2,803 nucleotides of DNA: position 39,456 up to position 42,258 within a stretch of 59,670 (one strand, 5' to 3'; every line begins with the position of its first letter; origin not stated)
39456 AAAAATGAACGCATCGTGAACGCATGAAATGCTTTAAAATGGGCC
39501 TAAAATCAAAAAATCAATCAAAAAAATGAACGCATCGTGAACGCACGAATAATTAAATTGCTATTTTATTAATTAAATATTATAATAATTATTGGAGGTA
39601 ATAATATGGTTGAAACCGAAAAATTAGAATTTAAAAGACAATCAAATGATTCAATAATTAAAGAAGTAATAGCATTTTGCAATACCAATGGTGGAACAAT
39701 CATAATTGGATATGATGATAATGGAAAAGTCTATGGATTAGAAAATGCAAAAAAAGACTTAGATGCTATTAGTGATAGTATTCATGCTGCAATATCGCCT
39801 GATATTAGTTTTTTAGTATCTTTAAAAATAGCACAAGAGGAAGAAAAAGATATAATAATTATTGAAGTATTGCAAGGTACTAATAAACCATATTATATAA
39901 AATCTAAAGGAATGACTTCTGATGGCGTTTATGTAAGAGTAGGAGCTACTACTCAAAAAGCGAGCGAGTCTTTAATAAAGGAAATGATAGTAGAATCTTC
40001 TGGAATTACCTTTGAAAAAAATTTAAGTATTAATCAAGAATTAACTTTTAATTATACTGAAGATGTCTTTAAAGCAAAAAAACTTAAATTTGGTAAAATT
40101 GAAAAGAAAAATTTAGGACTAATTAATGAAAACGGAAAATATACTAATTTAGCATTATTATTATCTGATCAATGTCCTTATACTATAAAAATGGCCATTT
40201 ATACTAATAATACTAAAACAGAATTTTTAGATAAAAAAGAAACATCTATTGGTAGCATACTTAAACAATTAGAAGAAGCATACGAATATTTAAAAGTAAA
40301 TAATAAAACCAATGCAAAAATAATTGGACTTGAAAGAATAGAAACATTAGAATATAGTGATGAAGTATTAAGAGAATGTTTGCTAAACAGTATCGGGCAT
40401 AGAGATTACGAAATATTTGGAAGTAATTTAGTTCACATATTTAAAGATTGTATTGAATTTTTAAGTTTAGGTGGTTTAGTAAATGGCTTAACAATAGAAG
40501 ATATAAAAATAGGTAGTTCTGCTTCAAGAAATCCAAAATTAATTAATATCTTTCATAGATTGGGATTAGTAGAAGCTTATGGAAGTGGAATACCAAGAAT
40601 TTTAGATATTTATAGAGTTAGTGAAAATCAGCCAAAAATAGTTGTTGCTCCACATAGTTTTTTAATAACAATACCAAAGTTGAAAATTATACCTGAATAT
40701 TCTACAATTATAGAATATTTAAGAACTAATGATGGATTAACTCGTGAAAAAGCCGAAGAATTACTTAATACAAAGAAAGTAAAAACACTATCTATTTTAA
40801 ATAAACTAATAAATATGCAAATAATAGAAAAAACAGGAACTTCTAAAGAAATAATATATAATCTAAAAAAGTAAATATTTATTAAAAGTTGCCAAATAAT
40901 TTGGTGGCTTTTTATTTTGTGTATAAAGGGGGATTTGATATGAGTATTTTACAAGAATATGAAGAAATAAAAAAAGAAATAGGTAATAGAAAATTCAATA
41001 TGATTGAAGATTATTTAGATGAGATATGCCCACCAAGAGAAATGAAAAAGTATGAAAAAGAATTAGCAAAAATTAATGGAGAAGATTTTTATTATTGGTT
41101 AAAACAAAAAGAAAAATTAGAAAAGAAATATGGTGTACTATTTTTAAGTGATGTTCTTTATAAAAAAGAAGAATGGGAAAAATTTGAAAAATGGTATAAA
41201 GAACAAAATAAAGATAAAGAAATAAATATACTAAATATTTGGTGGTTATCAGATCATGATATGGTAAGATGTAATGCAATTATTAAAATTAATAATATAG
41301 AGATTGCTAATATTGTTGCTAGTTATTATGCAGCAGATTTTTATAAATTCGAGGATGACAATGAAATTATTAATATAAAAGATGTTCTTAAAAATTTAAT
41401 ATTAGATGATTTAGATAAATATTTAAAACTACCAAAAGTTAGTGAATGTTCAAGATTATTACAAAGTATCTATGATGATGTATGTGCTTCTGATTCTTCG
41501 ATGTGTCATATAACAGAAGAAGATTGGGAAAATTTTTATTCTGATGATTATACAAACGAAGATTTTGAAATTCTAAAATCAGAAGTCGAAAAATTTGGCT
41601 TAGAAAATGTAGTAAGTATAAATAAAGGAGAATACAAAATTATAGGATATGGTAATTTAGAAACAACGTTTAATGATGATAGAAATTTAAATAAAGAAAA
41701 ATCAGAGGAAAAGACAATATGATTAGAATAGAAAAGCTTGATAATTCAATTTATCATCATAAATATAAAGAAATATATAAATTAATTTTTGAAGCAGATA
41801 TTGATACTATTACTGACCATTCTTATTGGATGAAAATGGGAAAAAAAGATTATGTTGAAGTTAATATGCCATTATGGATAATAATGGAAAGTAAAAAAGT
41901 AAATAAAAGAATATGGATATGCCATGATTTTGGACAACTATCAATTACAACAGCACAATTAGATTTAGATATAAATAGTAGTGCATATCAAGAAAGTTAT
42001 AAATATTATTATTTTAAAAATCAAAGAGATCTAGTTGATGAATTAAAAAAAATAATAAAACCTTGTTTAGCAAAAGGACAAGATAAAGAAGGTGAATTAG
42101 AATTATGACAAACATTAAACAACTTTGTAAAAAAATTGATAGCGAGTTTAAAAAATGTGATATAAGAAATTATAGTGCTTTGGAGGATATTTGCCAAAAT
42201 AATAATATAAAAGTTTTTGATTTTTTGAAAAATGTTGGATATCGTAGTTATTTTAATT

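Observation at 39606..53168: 13.5-kb single-strand block of about 20 mostly uncharacterised acidic ORFs between relaxase and coupling protein: candidate leading-region anti-defence or establishment island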

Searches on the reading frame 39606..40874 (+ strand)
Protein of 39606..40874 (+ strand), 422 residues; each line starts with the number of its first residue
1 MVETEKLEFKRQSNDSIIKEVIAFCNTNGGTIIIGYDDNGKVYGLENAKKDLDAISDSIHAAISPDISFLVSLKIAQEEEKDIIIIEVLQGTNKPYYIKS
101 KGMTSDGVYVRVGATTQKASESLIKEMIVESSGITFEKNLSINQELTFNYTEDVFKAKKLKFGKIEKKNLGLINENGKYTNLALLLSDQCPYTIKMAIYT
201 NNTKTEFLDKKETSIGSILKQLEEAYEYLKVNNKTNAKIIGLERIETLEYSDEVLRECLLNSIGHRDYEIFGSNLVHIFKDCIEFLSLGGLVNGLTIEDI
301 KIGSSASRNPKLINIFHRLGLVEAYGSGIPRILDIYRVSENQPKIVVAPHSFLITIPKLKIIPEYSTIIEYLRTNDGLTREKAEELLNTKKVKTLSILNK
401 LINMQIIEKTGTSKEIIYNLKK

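Call 5: search_protein_families(library=pfam, max_evalue=0.01, proteins=[window:39606-40874:+])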
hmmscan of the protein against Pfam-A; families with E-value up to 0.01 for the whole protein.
window:39606-40874:+ (422 aa): 2 families
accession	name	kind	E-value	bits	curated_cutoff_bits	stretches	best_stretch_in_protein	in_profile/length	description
PF04326.19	SLFN_AlbA_2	-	4.5e-22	79.2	25.3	1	3-119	1-117/118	Schlafen, AlbA_2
PF13749.12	HATPase_c_4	-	3.6e-15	56.2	26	1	276-355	6-88/89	Putative ATP-dependent DNA helicase recG C-terminal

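Call 18: search_protein_families(library=ncbifam, max_evalue=0.01, proteins=[window:39606-40874:+])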
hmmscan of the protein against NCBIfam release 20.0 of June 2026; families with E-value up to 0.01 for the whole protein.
window:39606-40874:+ (422 aa): 0 families

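Call 43: search_protein_families(library=phrogs, max_evalue=0.01, proteins=[window:39606-40874:+])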
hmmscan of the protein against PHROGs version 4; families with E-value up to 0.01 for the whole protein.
window:39606-40874:+ (422 aa): 2 families
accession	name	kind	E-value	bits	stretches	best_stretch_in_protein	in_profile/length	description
phrog_12156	-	DNA, RNA and nucleotide metabolism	2.6e-50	172.5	1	2-420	17-480/485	DNA helicase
phrog_29016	-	unknown function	0.00033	20.7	1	9-118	29-152/389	-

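Call 47: search_protein_families(library=padloc, max_evalue=0.01, proteins=[window:39606-40874:+])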
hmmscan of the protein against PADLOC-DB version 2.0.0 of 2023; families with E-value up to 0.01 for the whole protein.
window:39606-40874:+ (422 aa): 3 families
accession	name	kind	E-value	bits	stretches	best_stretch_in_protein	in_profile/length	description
PDLC02402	Aga_SIR2-PNTD1-PNTD2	-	1.2e-08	31.6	1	193-335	386-538/876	Class I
PDLC02394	pAgo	-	9.6e-06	21.6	1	13-138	53-179/1121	-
PDLC02418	Aga_SIR2-Kinase-PNTD1-PNTD2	-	0.0017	14.6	1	216-333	287-414/756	Class I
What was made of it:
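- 39606..40874 (+): AlbA_2 (Schlafen-type) + HATPase_c_4 protein. It is an inserted, separately transcribed cassette with a promoter-like site at 39558-39586 and a terminator-like hairpin at 40884-40912. It has weak PADLOC hits to pAgo-associated models (call 47).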

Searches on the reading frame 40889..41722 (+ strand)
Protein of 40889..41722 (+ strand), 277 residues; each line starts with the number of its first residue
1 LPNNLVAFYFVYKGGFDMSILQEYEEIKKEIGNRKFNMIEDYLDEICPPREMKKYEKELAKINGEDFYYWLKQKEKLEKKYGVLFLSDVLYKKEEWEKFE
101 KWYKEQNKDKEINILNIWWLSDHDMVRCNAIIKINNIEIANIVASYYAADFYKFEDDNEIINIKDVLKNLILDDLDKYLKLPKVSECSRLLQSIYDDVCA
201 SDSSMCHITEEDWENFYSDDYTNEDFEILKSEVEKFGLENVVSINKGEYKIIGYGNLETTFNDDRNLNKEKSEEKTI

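Call 5: search_protein_families(library=pfam, max_evalue=0.01, proteins=[window:40889-41722:+])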
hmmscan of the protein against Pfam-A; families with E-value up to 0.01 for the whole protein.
window:40889-41722:+ (277 aa): 0 families

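Call 17: search_protein_families(library=ncbifam, max_evalue=0.01, proteins=[window:40889-41722:+])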
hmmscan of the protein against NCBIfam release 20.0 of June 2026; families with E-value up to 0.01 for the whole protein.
window:40889-41722:+ (277 aa): 0 families

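Call 42: search_protein_families(library=phrogs, max_evalue=0.01, proteins=[window:40889-41722:+])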
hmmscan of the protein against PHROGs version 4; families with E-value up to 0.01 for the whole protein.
window:40889-41722:+ (277 aa): 0 families

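Call 45: search_dna_similar(query=window:40940-41722:+, collection=plasmids, mode=protein, max_evalue=0.001, max_rows=15)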
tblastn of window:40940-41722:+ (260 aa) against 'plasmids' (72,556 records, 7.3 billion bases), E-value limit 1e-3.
No match.

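Call 47: search_protein_families(library=padloc, max_evalue=0.01, proteins=[window:40940-41722:+])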
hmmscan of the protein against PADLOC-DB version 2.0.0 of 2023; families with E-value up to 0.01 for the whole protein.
window:40940-41722:+ (260 aa): 0 families
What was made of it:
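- Apart from the AlbA_2 protein, none of the 9 larger block proteins scanned (40940 to 51120 families) hits any PADLOC model (call 47).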

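Call 48: find_homologous_proteins(query=window:40940-41722:+, max_evalue=0.001)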
Query window:40940-41722:+ (260 aa): 161 proteins with E <= 0.001 among 1399 candidates; the best 120 are listed.
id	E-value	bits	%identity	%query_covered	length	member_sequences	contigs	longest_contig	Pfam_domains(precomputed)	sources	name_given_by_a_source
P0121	6.9e-166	568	100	100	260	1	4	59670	-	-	-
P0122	3.3e-126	438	78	99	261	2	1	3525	-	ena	-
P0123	5.5e-110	385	72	98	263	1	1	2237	-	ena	-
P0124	3.2e-109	383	72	99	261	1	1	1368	-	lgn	-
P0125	3.2e-102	360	67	100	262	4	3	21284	-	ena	-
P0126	3.3e-101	356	66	100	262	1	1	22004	-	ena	-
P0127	4.1e-99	350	66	100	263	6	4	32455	-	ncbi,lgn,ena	-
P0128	2.9e-98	347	66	98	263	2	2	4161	-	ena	-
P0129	5.8e-87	310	57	100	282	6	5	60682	-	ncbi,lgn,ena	-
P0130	3.6e-83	297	55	100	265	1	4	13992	-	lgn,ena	-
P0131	2.0e-75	272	52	99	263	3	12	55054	-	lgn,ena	-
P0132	7.4e-74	267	50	100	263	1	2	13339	-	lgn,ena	-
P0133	2.3e-73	265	52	100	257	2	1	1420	-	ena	-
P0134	8.4e-73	263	52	96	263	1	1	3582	-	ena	-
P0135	1.4e-72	263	50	99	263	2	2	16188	-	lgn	-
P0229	2.9e-39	153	37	98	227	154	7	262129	-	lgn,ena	-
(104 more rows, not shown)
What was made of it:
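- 40940..41722 (+): 260-aa acidic protein. It is the scaffold family present in most relatives and has three domains. 161 homologues, all hypothetical (call 48).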

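Call 58: predict_structure(alignment_id=A3)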
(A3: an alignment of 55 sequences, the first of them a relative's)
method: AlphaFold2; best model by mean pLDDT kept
length: 260 residues; sequences in the alignment: 55
mean_pLDDT: 89.6   pTM: 0.76
mean pLDDT of the five models: 89.6, 88.9, 88.9, 88.5, 87.4
residues with pLDDT >= 90: 194; 70-90: 45; 50-70: 15; < 50: 6
segments of 3 or more residues with pLDDT < 50: 255-260
pLDDT, mean of each block of 10 residues (from residue 1): 83 88 93 94 94 96 94 94 92 94 84 95 95 65 76 92 96 97 88 94 95 97 95 95 94 50
secondary structure, 60 per line:
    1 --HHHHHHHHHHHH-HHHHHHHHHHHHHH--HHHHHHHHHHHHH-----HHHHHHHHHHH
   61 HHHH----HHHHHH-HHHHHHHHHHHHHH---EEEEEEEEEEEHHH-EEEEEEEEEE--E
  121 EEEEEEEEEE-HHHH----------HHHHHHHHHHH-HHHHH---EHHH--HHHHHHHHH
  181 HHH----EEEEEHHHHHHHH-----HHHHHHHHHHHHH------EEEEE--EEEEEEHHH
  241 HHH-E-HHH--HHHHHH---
elements in order: H3-14 H16-29 H32-44 H50-64 H69-74 H76-89 E93-103 E108-117 E120-130 H132-135 H146-156 H158-162 H172-183 E188-192 H193-200 H206-218 E225-229 E232-237 H238-243 H252-257
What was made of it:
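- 40940..41722 (+): AlphaFold2 pLDDT is 89.6 (call 58).
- The ORFs are real genes: homologues are conserved and AlphaFold2 gives pLDDT 89.6 (calls 48, 58). One family gives a confident AlphaFold2 model (call 58).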

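Call 60: fold_search(model_id=the predicted structure, library=pdb)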
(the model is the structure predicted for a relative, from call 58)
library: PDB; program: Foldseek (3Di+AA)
matches with E <= 10: 900; with E <= 0.001: 0
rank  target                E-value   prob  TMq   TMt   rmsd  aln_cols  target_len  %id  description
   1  5tph_A                1.0e-01  0.63  0.15  0.29  10.7        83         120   11  Crystal structure of a de novo designed protein homodimer with curved beta-sheet (released 2017-01-25)
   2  3nqz_A                1.6e-01  0.69  0.14  0.20  14.7        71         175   11  Crystal structure of the autoprocessed Vibriolysin MCP-02 with E369A mutation (released 2010-10-06)
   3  5kph_MODEL_1_A        1.7e-01  0.60  0.13  0.36   9.8        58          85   16  Solution NMR Structure of Denovo Beta Sheet Design Protein, Northeast Structural Genomics Consortium (NESG) Ta (released 2016-09-28)
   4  4r80_A                2.0e-01  0.75  0.13  0.39   5.3        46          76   17  Crystal Structure of a De Novo Designed Beta Sheet Protein, Cystatin Fold, Northeast Structural Genomics Consortium (N (released 2014-09-24)
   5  3p1x_A                2.0e-01  0.38  0.14  0.39  10.3        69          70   12  Crystal structure of DRBM 2 domain of Interleukin enhancer-binding factor 3 from Homo sapiens, Northeast Structural Ge (released 2010-12-29)
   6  1x49_MODEL_1_A        2.0e-01  0.38  0.15  0.30   6.5        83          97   13  Solution structure of the first DSRM domain in Interferon-induced, double-stranded RNA-activated protein kinas (released 2005-11-14)
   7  3nqy_A                2.1e-01  0.90  0.13  0.20   1.7        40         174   12  Crystal structure of the autoprocessed complex of Vibriolysin MCP-02 with a single point mutation E346A (released 2010-10-06)
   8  8uu4_w                2.1e-01  0.25  0.13  0.28  10.2        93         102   14  Cryo-EM structure of the Listeria innocua 70S ribosome in complex with HPF (structure I-A) (released 2024-02-28)
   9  9iq7_B                3.2e-01  0.54  0.15  0.27   4.8        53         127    8  SacM-homologous of AkaM (released 2025-07-16)
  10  9r0t_B                3.4e-01  0.75  0.15  0.35   4.6        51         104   14  De novo designed homodimeric NTF2-like protein with a hydrophobic pocket (released 2025-10-22)
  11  9iqk_B                3.4e-01  0.54  0.15  0.27   4.7        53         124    8  SacM in complex with LC3 (released 2025-07-16)
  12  9iql_B                3.6e-01  0.51  0.15  0.27   4.7        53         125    8  SacM in complex with L6S (released 2025-07-16)
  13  2lnj_MODEL_1_A        3.6e-01  0.38  0.14  0.20  10.8        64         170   12  Solution Structure of Cyanobacterial PsbP (CyanoP) from Synechocystis sp. PCC 6803 (released 2012-06-06)
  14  9yi7_A                3.8e-01  0.60  0.20  0.27   5.0        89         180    9  Cryo-EM structure of yeast Mgm101 bound to duplex DNA annealing intermediate (released 2025-11-05)
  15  2na2_MODEL_1_A        4.1e-01  0.25  0.14  0.29   5.4        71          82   11  DROSHA QUAD MUTANT DOUBLE-STRANDED RNA BINDING COMPETENT (released 2016-12-21)
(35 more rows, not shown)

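Call 79: fold_search(model_id=the predicted structure, library=viral)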
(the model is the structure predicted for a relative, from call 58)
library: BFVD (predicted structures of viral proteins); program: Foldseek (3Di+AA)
matches with E <= 10: 1248; with E <= 0.001: 0
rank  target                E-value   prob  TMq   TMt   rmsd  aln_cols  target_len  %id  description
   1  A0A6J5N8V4            1.4e-02  0.69  0.20  0.25  14.9       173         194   14  Uncharacterized protein [uncultured Caudovirales phage]
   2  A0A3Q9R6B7            1.6e-02  0.93  0.13  0.41   6.4        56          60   18  (no name in the UniProt tables at hand)
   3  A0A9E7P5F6            1.6e-02  0.63  0.17  0.16  16.2       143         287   10  (no name in the UniProt tables at hand)
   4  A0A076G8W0            2.5e-02  0.47  0.15  0.23  23.4       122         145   16  Uncharacterized protein [Bacillus phage Bobb]
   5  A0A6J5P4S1            2.8e-02  0.33  0.17  0.23  14.9       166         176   10  Single-strand annealing protein SAK3 [uncultured Caudovirales phage]
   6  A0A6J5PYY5            2.8e-02  0.21  0.15  0.19  20.3       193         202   15  Uncharacterized protein [uncultured Caudovirales phage]
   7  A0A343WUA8            3.2e-02  0.35  0.18  0.16  19.2       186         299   13  VP8 [Kadipiro virus]
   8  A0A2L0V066            3.4e-02  0.66  0.12  0.37   7.4        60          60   20  Uncharacterized protein [Agrobacterium phage Atu_ph07]
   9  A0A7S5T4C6            3.4e-02  0.28  0.12  0.23  16.4        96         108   17  (no name in the UniProt tables at hand)
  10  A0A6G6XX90            3.6e-02  0.80  0.12  0.39   7.4        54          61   22  (no name in the UniProt tables at hand)
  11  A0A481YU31            4.6e-02  0.57  0.18  0.13  12.7       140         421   11  Uncharacterized protein [Marseillevirus LCMAC102]
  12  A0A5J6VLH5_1          5.5e-02  0.15  0.14  0.05  15.5       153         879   18  Uncharacterized protein [Megaviridae environmental sample]
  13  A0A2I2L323            5.8e-02  0.57  0.16  0.25   8.1       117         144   17  Uncharacterized protein [Orpheovirus IHUMI-LCC2]
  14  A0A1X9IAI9            5.8e-02  0.10  0.12  0.15  16.6       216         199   10  Uncharacterized protein [Xanthomonas phage Xoo-sp2]
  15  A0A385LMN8            6.6e-02  0.20  0.14  0.07  15.7       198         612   10  (no name in the UniProt tables at hand)
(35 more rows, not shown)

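Call 96: find_encoding_contigs(protein=P0229, flank=10000, max_places=2)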
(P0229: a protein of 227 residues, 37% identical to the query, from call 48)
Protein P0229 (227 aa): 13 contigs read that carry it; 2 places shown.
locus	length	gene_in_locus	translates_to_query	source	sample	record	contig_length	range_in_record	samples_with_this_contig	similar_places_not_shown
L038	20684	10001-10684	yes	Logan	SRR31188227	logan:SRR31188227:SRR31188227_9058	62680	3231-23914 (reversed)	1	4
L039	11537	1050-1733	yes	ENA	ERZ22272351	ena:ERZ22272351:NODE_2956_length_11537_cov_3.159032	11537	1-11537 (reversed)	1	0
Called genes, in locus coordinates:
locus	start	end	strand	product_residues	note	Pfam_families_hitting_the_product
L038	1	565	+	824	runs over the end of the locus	PF01935:DUF87 (weak), PF19044:P-loop_TraG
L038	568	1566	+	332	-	PF01551:Peptidase_M23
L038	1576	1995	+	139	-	PF23864:DUF7222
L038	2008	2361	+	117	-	PF01381:HTH_3 (faint)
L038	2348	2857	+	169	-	-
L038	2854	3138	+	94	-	-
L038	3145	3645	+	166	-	-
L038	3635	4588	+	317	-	-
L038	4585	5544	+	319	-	PF01807:Zn_ribbon_DnaG (faint), PF13155:Toprim_2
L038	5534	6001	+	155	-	-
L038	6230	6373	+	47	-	-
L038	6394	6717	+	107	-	-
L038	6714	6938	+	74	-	-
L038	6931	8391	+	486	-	-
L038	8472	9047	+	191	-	-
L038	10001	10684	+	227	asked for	-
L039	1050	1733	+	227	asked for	-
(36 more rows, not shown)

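Call 104: find_related_loci(query=A3, collection=viral_contigs, flank=8000)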
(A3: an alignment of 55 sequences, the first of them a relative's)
Query A3 (260 aa) in viral_contigs; peptide patterns used: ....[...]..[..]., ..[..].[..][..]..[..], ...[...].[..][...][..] (x = any residue, [..] = any of these).
88 stretches matched a pattern; 8 encode a relative of the query (tblastn E <= 1e-3); 8 distinct loci.
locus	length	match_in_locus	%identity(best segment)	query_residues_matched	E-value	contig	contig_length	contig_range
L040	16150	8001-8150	31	1-85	7e-7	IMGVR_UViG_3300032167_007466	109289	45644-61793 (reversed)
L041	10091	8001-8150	31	1-85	6e-7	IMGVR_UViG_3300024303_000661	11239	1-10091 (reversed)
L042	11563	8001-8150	31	1-85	6e-7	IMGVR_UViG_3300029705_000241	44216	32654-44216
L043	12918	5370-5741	27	1-143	9e-7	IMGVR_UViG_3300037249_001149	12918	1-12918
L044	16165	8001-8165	33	1-90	6e-6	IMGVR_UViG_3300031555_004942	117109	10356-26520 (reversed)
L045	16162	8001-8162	33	1-89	3e-5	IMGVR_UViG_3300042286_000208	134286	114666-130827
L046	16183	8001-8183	31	1-95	1e-5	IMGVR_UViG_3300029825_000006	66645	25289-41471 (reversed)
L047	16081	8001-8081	63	1-27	1e-4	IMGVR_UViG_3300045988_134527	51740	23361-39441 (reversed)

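Call 110: search_protein_representatives(alignment_id=A3)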
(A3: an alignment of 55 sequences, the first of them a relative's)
Query: 55 sequences, 262 profile positions. Proteins with E-value up to 0.001 (for the whole library): 315; up to 1e-10: 145; up to 1e-30: 58. The best 150 are listed.
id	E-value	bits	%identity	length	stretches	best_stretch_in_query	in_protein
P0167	5.1e-98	344.2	-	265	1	1-259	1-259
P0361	8.2e-98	343.6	-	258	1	1-258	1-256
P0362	1.4e-82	293.6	-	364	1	1-256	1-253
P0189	1.2e-81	290.5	-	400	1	1-259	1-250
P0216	2.9e-81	289.3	-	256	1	1-260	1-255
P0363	3.0e-78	279.4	-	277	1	58-256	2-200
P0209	2.9e-77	276.2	-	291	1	52-260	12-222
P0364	1.8e-74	267.0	-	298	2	61-259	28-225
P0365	3.4e-74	266.1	-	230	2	65-258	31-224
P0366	4.5e-73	262.4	-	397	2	88-258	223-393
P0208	8.8e-72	258.2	-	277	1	91-255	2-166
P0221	1.1e-69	251.3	-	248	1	33-259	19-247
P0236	7.4e-67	242.1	-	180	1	87-260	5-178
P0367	1.7e-66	240.9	-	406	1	31-258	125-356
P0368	3.3e-65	236.7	-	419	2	60-252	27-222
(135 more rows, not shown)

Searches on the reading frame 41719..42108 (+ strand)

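Call 5: search_protein_families(library=pfam, max_evalue=0.01, proteins=[window:41719-42108:+])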
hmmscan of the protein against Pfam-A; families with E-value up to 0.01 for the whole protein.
window:41719-42108:+ (129 aa): 0 families

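Call 17: search_protein_families(library=ncbifam, max_evalue=0.01, proteins=[window:41719-42108:+])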
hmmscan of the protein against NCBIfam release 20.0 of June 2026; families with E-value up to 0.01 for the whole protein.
window:41719-42108:+ (129 aa): 1 family
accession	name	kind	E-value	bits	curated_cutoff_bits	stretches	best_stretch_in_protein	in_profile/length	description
NF050146.1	aminopyruv_ApyA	equivalog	0.0015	19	47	0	63-96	15-46/47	aminopyruvatide family RiPP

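Call 42: search_protein_families(library=phrogs, max_evalue=0.01, proteins=[window:41719-42108:+])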
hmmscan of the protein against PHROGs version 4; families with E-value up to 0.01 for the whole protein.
window:41719-42108:+ (129 aa): 0 families
